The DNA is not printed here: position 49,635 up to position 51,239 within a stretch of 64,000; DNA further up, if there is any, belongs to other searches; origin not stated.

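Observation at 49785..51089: Complete-looking [FeFe]-hydrogenase (M2 type) in a genome that otherwise looks like a reduced alphaproteobacterium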

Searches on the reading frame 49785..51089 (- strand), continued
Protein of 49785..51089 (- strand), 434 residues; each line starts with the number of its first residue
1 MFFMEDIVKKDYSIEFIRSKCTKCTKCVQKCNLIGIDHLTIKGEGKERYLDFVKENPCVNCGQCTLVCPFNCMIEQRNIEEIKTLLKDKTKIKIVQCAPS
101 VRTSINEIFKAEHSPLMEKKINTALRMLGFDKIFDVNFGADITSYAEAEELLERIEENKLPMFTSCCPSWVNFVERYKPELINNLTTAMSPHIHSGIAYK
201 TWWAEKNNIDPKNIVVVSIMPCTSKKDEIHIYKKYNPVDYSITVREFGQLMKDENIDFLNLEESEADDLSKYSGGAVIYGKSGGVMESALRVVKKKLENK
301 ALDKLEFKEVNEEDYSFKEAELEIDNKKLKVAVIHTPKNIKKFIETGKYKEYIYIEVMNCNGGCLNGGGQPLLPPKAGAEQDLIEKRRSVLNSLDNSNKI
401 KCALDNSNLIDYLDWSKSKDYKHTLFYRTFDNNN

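Call 57: search_protein_representatives(protein=window:49785-51089:-)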
Query: 434 residues. Proteins with E-value up to 0.001 (for the whole library): 5283; up to 1e-10: 2668; up to 1e-30: 592. The best 150 are listed.
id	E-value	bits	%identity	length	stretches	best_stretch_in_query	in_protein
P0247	0.0e+00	1044.7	36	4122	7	90-402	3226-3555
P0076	1.1e-130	452.7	55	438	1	13-423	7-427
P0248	5.0e-116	404.4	51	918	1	11-431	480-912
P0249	7.0e-96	338.0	42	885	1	13-429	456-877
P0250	9.1e-95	334.4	46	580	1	13-426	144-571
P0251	9.6e-94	331.0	45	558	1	6-431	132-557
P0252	5.4e-91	321.9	47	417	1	14-420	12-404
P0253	4.0e-84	299.3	41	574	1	9-414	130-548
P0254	4.9e-84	299.0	43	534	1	17-413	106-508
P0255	1.8e-83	297.1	44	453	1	10-427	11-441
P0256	3.1e-83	296.4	43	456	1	5-427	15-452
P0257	5.0e-82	292.4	49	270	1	162-426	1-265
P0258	5.7e-81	288.9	44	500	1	12-411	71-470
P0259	3.2e-80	286.4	41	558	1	14-414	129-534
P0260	5.1e-80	285.8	42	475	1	12-407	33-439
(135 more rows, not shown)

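Call 58: list_cluster_members(proteins=[P0248, P0249, P0250, P0251, P0252, P0253, P0254, P0255, P0256, P0258])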
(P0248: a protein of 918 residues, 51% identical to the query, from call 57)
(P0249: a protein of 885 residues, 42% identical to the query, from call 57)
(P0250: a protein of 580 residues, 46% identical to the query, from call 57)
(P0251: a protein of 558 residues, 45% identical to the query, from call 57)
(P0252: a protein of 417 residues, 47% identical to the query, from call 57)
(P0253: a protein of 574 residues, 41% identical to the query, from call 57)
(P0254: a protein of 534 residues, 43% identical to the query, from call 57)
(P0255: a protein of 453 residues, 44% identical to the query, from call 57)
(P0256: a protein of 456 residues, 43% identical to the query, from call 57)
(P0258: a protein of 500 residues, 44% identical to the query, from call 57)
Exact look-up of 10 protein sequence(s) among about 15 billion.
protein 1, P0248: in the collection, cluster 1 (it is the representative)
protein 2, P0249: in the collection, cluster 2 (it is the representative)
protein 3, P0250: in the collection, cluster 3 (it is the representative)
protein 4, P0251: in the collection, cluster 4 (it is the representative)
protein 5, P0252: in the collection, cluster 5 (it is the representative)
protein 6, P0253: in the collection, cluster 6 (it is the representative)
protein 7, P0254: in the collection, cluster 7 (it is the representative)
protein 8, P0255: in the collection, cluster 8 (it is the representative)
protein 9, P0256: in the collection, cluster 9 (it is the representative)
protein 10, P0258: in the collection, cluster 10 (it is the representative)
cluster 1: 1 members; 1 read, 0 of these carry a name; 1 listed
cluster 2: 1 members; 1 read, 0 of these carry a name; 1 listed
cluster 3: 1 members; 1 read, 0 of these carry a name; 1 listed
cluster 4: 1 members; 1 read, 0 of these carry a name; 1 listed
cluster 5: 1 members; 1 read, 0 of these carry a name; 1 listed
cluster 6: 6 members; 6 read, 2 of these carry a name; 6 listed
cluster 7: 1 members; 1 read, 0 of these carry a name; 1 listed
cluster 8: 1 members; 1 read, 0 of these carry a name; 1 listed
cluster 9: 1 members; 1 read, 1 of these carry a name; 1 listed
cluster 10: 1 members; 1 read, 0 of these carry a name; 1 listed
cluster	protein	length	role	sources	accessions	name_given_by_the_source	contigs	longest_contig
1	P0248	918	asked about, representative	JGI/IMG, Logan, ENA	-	-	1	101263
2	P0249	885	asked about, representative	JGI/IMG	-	-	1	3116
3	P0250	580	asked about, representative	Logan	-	-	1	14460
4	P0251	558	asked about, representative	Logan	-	-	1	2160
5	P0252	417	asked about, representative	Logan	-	-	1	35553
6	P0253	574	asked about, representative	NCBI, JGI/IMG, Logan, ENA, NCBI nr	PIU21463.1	MAG: ferredoxin [Candidatus Diapherotrites archaeon CG08_land_8_20_14_0_20_34_12]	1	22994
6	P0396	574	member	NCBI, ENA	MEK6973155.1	MAG: [FeFe] hydrogenase, group A [archaeon]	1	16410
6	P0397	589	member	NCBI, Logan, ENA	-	-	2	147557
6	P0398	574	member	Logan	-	-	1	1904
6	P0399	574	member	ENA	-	-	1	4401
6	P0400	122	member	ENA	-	-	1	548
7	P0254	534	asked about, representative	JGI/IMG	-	-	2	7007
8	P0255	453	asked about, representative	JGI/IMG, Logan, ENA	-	-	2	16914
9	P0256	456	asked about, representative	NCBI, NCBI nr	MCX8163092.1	MAG: [FeFe] hydrogenase, group A [Candidatus Micrarchaeota archaeon] | [FeFe] hydrogenase, group A [Candidatus Micrarchaeota archaeon]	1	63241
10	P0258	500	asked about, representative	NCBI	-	-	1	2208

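Call 65: predict_structure(alignment_id=A1)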
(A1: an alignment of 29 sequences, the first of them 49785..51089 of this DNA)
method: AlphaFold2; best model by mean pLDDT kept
length: 434 residues; sequences in the alignment: 29
mean_pLDDT: 87.1   pTM: 0.89
mean pLDDT of the five models: 87.1, 85.1, 85.0, 84.2, 82.3
residues with pLDDT >= 90: 238; 70-90: 159; 50-70: 30; < 50: 7
segments of 3 or more residues with pLDDT < 50: 1-3
pLDDT, mean of each block of 10 residues (from residue 1): 73 91 87 86 87 89 84 91 96 91 85 86 96 90 95 92 89 91 94 94 96 95 89 85 93 95 87 53 78 94 88 93 94 90 94 91 71 59 84 71 89 96 90 48
secondary structure, 60 per line:
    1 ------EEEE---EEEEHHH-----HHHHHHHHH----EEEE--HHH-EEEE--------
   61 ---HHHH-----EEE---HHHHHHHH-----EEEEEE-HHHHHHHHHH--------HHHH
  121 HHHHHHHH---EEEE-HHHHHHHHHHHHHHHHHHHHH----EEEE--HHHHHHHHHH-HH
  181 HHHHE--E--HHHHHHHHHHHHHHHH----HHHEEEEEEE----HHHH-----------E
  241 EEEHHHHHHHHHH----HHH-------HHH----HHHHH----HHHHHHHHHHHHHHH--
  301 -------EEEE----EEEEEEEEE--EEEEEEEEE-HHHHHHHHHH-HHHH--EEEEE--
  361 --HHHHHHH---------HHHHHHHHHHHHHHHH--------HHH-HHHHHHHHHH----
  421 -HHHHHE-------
elements in order: E7-10 E14-17 H26-34 E39-42 E49-52 H64-67 E73-75 H79-86 E92-97 H99-108 H117-128 E132-135 H137-157 E162-165 H168-177 H179-184 H191-206 E214-220 H225-228 E240-243 H244-253 H275-279 H284-298 E308-311 E316-324 E327-335 H337-346 H348-351 E354-358 H363-369 H379-394 H407-416 H422-426

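Call 71: fold_search(model_id=the predicted structure, library=pdb)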
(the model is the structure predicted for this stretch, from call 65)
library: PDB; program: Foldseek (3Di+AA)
matches with E <= 10: 622; with E <= 0.001: 74
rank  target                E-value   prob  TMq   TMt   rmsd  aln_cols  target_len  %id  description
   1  5la3_B                7.4e-37  1.00  0.87  0.67   3.4       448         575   39  [FeFe]-hydrogenase CpI from Clostridium pasteurianum, variant E279A (released 2017-06-21)
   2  6gly_B                3.9e-36  1.00  0.87  0.67   3.3       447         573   39  [FeFe]-hydrogenase CpI from Clostridium pasteurianum, variant C299A (released 2018-11-07)
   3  6gm8_B                4.7e-36  1.00  0.88  0.68   3.4       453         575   39  [FeFe]-hydrogenase CpI from Clostridium pasteurianum, variant E282Q (released 2018-11-07)
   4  9rj9_B                5.5e-36  1.00  0.88  0.67   3.3       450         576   40  [FeFe]-hydrogenase CpI from Clostridium pasteurianum, variant N160L (released 2026-03-04)
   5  9rjo_B                7.3e-36  1.00  0.88  0.68   3.3       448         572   39  [FeFe]-hydrogenase CpI from Clostridium pasteurianum, variant N160L-Q195L (released 2026-03-04)
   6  7qhf_B                8.6e-36  1.00  0.88  0.68   3.3       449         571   39  [FeFe]-hydrogenase I from Clostridium pasteurianum (CpI), variant G302S (released 2023-09-27)
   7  8aj6_A                8.6e-36  1.00  0.88  0.67   3.3       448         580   40  cyanide-bound [FeFe]-hydrogenase I from Clostridium pasteurianum (CpI) (released 2022-12-14)
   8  6gm3_B                9.1e-36  1.00  0.88  0.67   3.3       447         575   39  [FeFe]-hydrogenase CpI from Clostridium pasteurianum, variant R286A (released 2018-11-07)
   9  6gm2_A                1.0e-35  1.00  0.88  0.67   3.4       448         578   40  [FeFe]-hydrogenase CpI from Clostridium pasteurianum, variant E282D (released 2018-11-07)
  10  5byr_B                1.1e-35  1.00  0.88  0.67   3.3       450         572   39  Semisynthetic [FeFe]-hydrogenase CpI with propane-dithiolato-bridged [2Fe] cofactor (released 2015-11-11)
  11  5byq_B                1.2e-35  1.00  0.88  0.67   3.3       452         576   39  Semisynthetic [FeFe]-hydrogenase CpI with oxodithiolato-bridged [2Fe] cofactor (released 2015-11-11)
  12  5la3_A                1.2e-35  1.00  0.88  0.67   3.4       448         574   40  [FeFe]-hydrogenase CpI from Clostridium pasteurianum, variant E279A (released 2017-06-21)
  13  8cjy_B                1.3e-35  1.00  0.88  0.67   3.3       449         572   39  [FeFe]-hydrogenase CpI from Clostridium pasteurianum, variant S357T (released 2023-10-25)
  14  1feh                  1.3e-35  1.00  0.88  0.67   3.3       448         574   40  FE-ONLY HYDROGENASE FROM CLOSTRIDIUM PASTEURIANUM (released 1999-01-13)
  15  6nac                  2.2e-35  1.00  0.88  0.67   3.3       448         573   40  Crystal structure of [FeFe]-hydrogenase I (CpI) solved with single pulse free electron laser data (released 2019-12-11)
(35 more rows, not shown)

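Call 85: find_encoding_contigs(protein=P0030, flank=10000, max_places=2)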
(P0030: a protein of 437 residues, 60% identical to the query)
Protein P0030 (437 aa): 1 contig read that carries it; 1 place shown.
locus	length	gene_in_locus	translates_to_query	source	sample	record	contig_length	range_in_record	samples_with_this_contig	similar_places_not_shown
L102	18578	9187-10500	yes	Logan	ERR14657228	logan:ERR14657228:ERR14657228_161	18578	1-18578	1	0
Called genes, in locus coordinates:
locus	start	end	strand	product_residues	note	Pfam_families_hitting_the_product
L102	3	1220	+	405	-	?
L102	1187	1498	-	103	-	PF05521:Phage_HCP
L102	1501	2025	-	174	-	PF05135:Phage_connect_1 (weak), PF24163:HCP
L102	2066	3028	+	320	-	-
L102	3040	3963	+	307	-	PF00551:Formyl_trans_N, PF02911:Formyl_trans_C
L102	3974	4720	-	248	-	PF01479:S4, PF00849:PseudoU_synth_2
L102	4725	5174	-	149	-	PF00293:NUDIX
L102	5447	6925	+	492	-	PF01636:APH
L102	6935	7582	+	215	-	PF00702:Hydrolase, PF13419:HAD_2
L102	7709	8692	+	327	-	PF01210:NAD_Gly3P_dh_N, PF02558:ApbA (faint), PF03807:F420_oxidored (faint), PF07479:NAD_Gly3P_dh_C, PF20618:GPD_NAD_C_bact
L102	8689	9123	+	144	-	PF02367:TsaE, PF07693:KAP_NTPase (weak), PF00910:RNA_helicase (faint)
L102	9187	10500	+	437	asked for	PF14697:Fer4_21, PF00037:Fer4 (weak), PF02906:Fe_hyd_lg_C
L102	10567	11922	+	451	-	PF02321:OEP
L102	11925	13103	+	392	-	PF25917:BSH_RND, PF25973:BSH_CzcB, PF25885:HH_EMRA (weak), PF25876:HH_MFP_RND (weak), PF25954:Beta-barrel_RND_2 (faint), PF25990:Beta-barrel_YknX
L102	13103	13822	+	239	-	PF02463:SMC_N (faint), PF00005:ABC_tran, PF13304:AAA_21 (faint)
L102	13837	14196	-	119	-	-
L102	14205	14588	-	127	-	-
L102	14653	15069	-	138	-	PF00334:NDK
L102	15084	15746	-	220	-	PF00775:Dioxygenase_C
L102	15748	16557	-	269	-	PF00459:Inositol_P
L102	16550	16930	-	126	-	PF00825:Ribonuclease_P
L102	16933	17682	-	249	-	PF03524:CagX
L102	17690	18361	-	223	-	PF04335:VirB8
